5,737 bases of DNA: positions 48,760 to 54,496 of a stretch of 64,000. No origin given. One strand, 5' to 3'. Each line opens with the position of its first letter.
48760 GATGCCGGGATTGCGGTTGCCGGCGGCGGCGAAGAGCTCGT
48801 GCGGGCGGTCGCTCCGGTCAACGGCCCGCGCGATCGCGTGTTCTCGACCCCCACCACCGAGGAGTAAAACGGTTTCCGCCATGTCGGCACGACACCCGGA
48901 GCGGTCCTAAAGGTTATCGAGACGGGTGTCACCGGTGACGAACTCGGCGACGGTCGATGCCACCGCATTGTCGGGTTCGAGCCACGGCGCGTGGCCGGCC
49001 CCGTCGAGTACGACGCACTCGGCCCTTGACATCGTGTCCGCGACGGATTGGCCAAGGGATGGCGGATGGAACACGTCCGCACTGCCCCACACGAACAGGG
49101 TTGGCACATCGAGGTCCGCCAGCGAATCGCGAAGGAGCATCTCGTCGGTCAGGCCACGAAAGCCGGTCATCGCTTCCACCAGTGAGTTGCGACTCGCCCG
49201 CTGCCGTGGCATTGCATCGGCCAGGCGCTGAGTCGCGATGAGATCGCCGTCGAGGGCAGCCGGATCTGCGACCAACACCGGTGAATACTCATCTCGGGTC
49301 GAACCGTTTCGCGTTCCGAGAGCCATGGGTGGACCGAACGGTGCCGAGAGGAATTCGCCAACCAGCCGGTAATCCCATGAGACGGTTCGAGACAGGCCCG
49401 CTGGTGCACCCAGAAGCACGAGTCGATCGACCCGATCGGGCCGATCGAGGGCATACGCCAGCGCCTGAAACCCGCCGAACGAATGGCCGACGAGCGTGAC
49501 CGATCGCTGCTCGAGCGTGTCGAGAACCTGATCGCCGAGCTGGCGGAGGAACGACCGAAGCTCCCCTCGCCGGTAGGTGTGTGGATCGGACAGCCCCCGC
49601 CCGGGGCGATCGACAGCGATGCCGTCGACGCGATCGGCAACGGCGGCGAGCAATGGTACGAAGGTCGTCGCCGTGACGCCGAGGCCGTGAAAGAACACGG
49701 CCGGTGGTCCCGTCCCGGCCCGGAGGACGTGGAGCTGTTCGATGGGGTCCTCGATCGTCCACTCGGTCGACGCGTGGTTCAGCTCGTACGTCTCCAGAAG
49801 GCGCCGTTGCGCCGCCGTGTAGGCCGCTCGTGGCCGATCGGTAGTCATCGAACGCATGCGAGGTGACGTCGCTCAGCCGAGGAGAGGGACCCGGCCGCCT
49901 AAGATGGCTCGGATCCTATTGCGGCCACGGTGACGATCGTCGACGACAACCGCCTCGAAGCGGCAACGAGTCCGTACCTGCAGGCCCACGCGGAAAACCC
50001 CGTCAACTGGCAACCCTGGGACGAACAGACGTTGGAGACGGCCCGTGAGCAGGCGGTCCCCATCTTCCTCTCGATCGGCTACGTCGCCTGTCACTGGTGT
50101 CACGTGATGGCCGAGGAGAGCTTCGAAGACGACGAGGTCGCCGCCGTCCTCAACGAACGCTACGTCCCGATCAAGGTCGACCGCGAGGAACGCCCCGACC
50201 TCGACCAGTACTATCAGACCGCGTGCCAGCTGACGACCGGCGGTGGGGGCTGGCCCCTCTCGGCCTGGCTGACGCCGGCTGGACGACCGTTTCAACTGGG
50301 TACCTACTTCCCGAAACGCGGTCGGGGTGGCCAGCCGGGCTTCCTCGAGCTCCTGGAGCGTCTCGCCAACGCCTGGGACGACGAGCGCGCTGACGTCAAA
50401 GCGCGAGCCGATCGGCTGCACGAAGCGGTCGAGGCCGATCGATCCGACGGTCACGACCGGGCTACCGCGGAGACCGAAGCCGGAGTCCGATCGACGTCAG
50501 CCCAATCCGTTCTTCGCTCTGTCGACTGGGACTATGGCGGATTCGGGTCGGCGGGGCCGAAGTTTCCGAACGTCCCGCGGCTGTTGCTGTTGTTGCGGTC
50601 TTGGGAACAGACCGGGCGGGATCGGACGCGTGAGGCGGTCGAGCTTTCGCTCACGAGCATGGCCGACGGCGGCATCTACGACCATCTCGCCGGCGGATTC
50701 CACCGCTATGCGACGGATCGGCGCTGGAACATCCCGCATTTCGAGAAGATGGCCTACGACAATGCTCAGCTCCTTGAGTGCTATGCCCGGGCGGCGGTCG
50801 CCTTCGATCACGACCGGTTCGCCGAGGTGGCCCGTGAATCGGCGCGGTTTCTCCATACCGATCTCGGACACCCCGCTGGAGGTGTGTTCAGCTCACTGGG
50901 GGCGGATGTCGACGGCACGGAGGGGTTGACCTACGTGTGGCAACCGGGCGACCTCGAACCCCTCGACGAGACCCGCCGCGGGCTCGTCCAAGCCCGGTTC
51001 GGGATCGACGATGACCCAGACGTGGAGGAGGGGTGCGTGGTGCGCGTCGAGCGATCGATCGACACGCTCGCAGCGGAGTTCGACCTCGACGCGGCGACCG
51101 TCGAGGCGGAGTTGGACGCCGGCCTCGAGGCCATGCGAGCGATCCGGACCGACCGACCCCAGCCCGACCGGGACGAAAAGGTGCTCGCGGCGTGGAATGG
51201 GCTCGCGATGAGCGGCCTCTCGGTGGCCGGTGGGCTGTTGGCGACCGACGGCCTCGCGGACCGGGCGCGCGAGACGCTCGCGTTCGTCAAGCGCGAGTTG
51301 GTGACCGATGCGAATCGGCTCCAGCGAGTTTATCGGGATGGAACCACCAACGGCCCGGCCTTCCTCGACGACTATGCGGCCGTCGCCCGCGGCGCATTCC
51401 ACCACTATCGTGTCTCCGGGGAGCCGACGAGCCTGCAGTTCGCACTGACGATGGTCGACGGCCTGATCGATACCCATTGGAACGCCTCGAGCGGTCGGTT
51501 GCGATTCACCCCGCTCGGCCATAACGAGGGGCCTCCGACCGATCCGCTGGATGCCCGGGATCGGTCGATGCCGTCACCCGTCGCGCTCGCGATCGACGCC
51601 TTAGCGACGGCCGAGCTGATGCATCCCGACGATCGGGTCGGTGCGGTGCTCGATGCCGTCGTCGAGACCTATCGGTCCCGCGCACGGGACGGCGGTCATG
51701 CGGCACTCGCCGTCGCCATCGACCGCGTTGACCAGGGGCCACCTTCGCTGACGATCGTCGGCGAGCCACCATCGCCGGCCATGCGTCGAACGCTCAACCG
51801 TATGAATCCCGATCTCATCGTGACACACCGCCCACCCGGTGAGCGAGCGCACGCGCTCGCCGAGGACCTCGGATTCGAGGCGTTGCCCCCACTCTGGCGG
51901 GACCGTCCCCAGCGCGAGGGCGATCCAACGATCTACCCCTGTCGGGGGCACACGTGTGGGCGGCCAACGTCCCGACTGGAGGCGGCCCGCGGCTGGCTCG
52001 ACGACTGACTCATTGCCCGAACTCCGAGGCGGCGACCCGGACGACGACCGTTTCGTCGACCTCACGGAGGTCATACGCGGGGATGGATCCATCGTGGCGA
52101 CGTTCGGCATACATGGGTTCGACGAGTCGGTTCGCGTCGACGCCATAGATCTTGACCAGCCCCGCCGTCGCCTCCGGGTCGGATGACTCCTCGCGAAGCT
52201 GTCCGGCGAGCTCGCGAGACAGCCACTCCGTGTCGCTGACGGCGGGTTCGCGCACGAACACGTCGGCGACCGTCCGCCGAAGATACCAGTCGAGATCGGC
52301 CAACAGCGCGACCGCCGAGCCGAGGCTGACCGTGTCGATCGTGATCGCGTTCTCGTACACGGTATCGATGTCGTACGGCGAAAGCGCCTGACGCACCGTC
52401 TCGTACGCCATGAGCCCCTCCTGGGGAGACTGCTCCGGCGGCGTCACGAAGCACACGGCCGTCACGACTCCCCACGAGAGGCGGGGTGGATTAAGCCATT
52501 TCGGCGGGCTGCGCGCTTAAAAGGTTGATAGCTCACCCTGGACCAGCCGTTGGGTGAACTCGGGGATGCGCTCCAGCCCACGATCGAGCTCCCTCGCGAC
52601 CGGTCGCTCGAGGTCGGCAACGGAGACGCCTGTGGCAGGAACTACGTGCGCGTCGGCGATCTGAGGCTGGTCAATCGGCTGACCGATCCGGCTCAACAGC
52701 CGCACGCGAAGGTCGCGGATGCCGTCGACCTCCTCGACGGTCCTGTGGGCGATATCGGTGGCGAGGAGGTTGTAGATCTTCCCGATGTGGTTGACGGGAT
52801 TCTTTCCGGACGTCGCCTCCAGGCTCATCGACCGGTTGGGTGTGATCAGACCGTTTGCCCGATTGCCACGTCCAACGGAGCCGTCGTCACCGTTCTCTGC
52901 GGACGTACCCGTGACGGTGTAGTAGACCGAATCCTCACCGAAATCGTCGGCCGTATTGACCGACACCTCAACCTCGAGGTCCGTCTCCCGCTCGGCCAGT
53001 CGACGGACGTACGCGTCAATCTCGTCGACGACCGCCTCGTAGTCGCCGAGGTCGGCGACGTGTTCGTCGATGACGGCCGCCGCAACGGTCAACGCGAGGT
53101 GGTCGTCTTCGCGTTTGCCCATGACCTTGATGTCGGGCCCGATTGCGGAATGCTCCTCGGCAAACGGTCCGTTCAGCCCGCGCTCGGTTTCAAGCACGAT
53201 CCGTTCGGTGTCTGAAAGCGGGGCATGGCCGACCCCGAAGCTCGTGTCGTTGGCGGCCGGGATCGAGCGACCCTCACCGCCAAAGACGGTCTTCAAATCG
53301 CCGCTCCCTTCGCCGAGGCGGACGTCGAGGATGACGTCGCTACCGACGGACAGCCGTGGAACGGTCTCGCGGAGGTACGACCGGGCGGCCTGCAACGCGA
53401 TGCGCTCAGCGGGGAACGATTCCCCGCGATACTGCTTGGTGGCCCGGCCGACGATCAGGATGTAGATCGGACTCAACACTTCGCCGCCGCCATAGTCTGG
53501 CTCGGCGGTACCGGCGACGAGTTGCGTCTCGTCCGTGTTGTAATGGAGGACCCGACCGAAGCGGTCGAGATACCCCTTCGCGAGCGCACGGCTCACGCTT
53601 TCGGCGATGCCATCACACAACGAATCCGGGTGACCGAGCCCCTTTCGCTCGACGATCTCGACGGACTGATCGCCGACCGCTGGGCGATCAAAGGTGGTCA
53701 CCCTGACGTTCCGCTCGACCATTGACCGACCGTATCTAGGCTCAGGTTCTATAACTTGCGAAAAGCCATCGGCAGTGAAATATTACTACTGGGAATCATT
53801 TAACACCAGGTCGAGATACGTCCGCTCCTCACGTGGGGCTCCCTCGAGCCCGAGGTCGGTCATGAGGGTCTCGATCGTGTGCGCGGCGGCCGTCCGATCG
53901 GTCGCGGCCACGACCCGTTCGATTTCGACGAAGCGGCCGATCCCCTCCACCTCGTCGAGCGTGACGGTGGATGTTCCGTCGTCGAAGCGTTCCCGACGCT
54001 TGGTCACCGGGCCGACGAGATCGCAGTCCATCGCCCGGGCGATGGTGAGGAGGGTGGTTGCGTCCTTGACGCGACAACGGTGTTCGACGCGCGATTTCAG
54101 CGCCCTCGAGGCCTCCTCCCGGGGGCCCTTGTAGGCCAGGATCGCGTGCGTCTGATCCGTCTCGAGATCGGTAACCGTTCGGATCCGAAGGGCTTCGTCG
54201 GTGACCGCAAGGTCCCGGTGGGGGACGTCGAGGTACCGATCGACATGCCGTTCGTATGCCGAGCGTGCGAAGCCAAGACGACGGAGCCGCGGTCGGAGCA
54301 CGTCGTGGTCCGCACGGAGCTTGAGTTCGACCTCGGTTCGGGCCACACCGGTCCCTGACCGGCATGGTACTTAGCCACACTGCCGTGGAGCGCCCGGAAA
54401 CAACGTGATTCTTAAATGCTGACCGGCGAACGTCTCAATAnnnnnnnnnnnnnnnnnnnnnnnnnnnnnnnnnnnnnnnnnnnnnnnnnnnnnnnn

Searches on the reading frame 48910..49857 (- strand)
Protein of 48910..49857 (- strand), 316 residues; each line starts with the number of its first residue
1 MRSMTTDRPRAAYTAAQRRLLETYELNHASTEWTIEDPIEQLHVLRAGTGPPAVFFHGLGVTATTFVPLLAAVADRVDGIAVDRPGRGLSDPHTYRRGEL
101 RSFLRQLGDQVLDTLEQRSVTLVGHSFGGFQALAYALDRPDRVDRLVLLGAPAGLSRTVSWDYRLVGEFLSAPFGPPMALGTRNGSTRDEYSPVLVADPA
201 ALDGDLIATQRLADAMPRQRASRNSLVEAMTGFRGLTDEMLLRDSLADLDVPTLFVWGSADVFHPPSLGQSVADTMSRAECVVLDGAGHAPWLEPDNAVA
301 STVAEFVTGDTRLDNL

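Call 92: search_protein_families(library=pfam, proteins=[window:48910-49857:-], max_evalue=0.0001)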
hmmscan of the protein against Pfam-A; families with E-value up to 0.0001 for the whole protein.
window:48910-49857:- (316 aa): 5 families
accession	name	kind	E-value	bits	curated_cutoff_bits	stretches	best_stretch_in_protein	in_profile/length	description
PF12697.13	Abhydrolase_6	-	4.5e-24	86.8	26.3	1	54-300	2-215/217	Alpha/beta hydrolase family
PF00561.26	Abhydrolase_1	-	5e-24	85.7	25.8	1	54-292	4-241/245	alpha/beta hydrolase fold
PF12146.15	Hydrolase_4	-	7.7e-16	58.6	27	1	54-296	8-239/239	Serine aminopeptidase, S33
PF08386.16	Abhydrolase_4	-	2e-05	25.1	21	1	248-308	32-92/103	TAP-like protein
PF00756.26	Esterase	-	9e-05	22.8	22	0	107-156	105-153/251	Putative esterase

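Call 93: search_protein_families(library=ncbifam, proteins=[window:48910-49857:-], max_evalue=0.00001)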
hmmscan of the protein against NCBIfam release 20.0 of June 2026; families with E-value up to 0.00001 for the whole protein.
window:48910-49857:- (316 aa): 24 families
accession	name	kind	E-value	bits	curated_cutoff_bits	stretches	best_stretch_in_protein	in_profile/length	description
NF011457.0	PRK14875.1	equivalog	2.5e-29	102.4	307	1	16-308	94-370/372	acetoin dehydrogenase dihydrolipoyllysine-residue acetyltransferase subunit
TIGR02427.1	protocat_pcaD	equivalog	4.7e-24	85.1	255.85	2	50-165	13-126/251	3-oxoadipate enol-lactonase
NF051488.1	bifunc_PcaDC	exception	5.5e-24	85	390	2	49-165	11-125/375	bifunctional 3-oxoadipate enol-lactonase/4-carboxymuconolactone decarboxylase PcaDC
NF045632.1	hydroxlase_HsaD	equivalog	6.8e-24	84.3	400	1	25-308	7-289/290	4,5:9,10-diseco-3-hydroxy-5,9,17-trioxoandrosta-1(10),2-diene-4-oate hydrolase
TIGR03695.1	menH_SHCHC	equivalog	4.3e-22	78.8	208.55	1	51-159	3-112/252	2-succinyl-6-hydroxy-2,4-cyclohexadiene-1-carboxylate synthase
TIGR01738.1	bioH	equivalog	6.1e-20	71.9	206.95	2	236-307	174-245/245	pimeloyl-ACP methyl ester esterase BioH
TIGR03056.1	bchO_mg_che_rel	equivalog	9.2e-16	57.7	172.55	1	41-307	17-277/278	alpha/beta fold hydrolase BchO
NF051487.1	bifunc_PcaCD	exception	1.5e-14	53.9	430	1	242-308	346-412/413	bifunctional 4-carboxymuconolactone decarboxylase/3-oxoadipate enol-lactonase PcaCD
NF052614.1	AB_fold_OlsI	equivalog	2.6e-14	53.4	385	1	219-309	167-257/272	ornithine lipid biosynthesis O-acyltransferase OlsI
NF050089.1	i_nPHAscl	equivalog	8.6e-14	51.3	300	1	50-150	18-116/288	intracellular short-chain-length polyhydroxyalkanoate depolymerase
NF002873.0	PRK03204.1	equivalog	2.7e-12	46.6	466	1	40-148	24-131/286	haloalkane dehalogenase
TIGR03343.1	biphenyl_bphD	equivalog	2.7e-12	46.5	462.15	1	41-303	21-276/282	2-hydroxy-6-oxo-6-phenylhexa-2,4-dienoate hydrolase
NF002938.0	PRK03592.1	equivalog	2.7e-11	43.4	241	1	40-151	20-129/298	haloalkane dehalogenase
TIGR03611.1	RutD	equivalog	3.6e-11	42.9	238.5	1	48-151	11-113/258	pyrimidine utilization protein D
NF058673.1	LipAdnlyCyLipJMY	equivalog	4.1e-10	39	800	1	110-310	95-285/449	bifunctional lipase/adenylate cyclase LipJ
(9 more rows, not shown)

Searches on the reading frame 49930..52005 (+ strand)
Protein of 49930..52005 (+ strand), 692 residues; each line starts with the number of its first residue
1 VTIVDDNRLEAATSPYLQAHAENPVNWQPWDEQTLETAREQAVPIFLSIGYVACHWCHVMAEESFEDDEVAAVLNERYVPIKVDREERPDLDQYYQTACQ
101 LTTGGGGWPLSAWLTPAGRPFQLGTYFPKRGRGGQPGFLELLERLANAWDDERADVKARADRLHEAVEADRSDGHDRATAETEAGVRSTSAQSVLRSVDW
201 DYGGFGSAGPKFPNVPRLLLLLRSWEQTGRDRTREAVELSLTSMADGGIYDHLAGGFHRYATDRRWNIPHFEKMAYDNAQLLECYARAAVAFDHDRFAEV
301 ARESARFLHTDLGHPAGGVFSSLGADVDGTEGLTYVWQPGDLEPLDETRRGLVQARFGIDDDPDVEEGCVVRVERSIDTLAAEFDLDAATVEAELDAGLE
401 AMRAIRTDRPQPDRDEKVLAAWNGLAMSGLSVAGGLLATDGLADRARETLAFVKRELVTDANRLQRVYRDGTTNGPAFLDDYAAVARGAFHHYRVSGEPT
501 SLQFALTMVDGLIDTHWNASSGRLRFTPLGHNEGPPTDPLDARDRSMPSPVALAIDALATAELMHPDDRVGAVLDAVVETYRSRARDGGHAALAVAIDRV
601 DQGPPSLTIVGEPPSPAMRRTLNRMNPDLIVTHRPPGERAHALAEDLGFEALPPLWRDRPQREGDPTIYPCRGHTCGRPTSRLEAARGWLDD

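Call 19: search_protein_families(library=pfam, proteins=[window:49930-52005:+], max_evalue=0.00001)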
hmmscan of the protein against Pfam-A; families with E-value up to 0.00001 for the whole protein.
window:49930-52005:+ (692 aa): 2 families
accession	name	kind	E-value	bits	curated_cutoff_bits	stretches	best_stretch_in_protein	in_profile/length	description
PF03190.21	Thioredox_DsbH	-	5.3e-70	235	27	1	7-167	2-162/163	Protein of unknown function, DUF255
PF13899.12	Thioredoxin_7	-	1.9e-09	38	27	1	27-90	2-65/83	Thioredoxin-like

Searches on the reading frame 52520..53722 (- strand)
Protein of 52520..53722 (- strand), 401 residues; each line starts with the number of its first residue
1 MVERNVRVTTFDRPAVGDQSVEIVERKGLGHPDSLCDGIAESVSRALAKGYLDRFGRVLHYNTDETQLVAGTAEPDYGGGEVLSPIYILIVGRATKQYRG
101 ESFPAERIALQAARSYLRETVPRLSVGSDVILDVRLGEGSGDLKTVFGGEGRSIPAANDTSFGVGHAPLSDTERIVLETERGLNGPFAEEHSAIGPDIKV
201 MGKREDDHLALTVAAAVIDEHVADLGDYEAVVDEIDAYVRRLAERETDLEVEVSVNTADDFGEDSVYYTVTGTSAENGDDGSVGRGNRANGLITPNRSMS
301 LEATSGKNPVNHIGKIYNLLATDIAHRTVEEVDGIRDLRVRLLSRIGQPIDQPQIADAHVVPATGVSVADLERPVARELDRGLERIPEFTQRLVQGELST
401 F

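Call 19: search_protein_families(library=pfam, proteins=[window:52520-53722:-], max_evalue=0.00001)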
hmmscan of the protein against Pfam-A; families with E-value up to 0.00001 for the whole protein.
window:52520-53722:- (401 aa): 1 family
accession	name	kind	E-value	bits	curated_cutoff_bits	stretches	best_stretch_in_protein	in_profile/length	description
PF01941.24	AdoMet_Synthase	-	1.7e-163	544.6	27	1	4-397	1-395/395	S-adenosylmethionine synthetase (AdoMet synthetase)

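Call 45: list_cluster_members(proteins=[window:52520-53722:-, window:47560-48882:-, window:23006-23857:-, window:21916-22953:-, window:62501-63514:-, window:32397-33464:-, window:43489-44424:-, window:2437-3057:+])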
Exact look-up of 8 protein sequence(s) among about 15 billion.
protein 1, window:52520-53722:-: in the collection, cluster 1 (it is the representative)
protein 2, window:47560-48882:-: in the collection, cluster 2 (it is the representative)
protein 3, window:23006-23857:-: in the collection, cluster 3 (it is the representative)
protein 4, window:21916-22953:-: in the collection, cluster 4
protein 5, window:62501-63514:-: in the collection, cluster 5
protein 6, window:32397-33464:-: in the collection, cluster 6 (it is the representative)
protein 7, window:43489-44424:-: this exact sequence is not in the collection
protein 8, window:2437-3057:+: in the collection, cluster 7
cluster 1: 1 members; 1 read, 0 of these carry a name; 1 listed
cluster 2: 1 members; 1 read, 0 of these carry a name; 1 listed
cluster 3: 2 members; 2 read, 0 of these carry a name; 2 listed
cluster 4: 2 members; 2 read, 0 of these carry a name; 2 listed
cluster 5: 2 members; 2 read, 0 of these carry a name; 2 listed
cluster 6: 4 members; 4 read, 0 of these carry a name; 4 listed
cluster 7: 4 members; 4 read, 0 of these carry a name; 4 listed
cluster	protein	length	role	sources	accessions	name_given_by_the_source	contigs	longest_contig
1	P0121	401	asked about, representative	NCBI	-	-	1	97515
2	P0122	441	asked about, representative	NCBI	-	-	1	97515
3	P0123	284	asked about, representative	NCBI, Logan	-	-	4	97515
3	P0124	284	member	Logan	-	-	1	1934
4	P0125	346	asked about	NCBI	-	-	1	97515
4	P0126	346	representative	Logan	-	-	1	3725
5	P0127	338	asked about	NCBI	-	-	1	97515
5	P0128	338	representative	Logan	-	-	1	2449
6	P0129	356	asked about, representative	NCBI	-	-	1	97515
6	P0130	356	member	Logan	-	-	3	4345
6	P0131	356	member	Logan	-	-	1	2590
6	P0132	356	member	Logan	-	-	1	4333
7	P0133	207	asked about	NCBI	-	-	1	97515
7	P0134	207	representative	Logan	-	-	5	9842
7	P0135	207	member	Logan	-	-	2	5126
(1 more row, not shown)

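Call 50: find_homologous_proteins(query=P0121, max_evalue=1e-50)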
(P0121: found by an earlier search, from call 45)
Query P0121 (401 aa): 7997 proteins with E <= 1e-50 among 8000 candidates; the best 120 are listed.
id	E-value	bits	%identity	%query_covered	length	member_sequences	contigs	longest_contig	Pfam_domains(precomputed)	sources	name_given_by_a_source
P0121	1.6e-257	872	100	100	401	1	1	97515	PF01941.25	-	-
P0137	1.7e-213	727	83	100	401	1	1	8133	PF01941.25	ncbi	ncbi:MAG: methionine adenosyltransferase [Halobacteriota archaeon]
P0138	4.0e-212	723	83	100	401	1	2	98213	PF01941.25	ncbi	ncbi:MAG: methionine adenosyltransferase [Halobacteriales archaeon]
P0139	5.6e-187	640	72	100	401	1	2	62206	PF01941.25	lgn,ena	-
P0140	4.9e-184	630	72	100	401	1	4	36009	PF01941.25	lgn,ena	-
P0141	8.5e-177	606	69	100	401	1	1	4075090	PF01941.25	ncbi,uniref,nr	ncbi:methionine adenosyltransferase [Natronobeatus ordinarius]|uniref:methionine adenosyltransferase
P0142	1.1e-173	596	69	100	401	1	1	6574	PF01941.25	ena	-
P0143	1.5e-173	596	68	100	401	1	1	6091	PF01941.25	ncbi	-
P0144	3.1e-173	595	68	100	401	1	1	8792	PF01941.25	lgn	-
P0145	3.3e-173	594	69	100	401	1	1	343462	PF01941.25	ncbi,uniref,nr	ncbi:methionine adenosyltransferase [Halostella litorea]|uniref:methionine adenosyltransferase n=1 T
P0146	5.5e-173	594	68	99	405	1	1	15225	PF01941.25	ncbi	ncbi:MAG: methionine adenosyltransferase [Halobacteriaceae archaeon]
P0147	7.5e-173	593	67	100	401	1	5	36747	PF01941.25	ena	-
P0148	8.2e-173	593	68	100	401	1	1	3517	PF01941.25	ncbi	ncbi:MAG: methionine adenosyltransferase [Halalkalicoccus sp.]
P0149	1.2e-172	593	68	100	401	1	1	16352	PF01941.25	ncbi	ncbi:MAG: methionine adenosyltransferase [Halobacteriales archaeon]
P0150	1.4e-172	592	68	100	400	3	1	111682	PF01941.25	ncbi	-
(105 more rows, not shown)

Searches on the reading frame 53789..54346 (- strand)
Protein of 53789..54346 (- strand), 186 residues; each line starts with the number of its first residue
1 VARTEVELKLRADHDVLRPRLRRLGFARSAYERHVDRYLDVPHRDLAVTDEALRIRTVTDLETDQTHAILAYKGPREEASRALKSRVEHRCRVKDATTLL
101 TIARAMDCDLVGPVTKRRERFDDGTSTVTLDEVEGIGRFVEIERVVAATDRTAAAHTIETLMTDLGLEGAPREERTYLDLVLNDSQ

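Call 78: search_protein_families(library=pfam, proteins=[window:53789-54346:-], max_evalue=0.001)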
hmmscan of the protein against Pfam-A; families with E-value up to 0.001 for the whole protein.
window:53789-54346:- (186 aa): 1 family
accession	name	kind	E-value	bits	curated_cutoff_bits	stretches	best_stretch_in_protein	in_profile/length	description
PF01928.26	CYTH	-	1.8e-22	80.5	23.2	1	4-177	2-179/179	CYTH domain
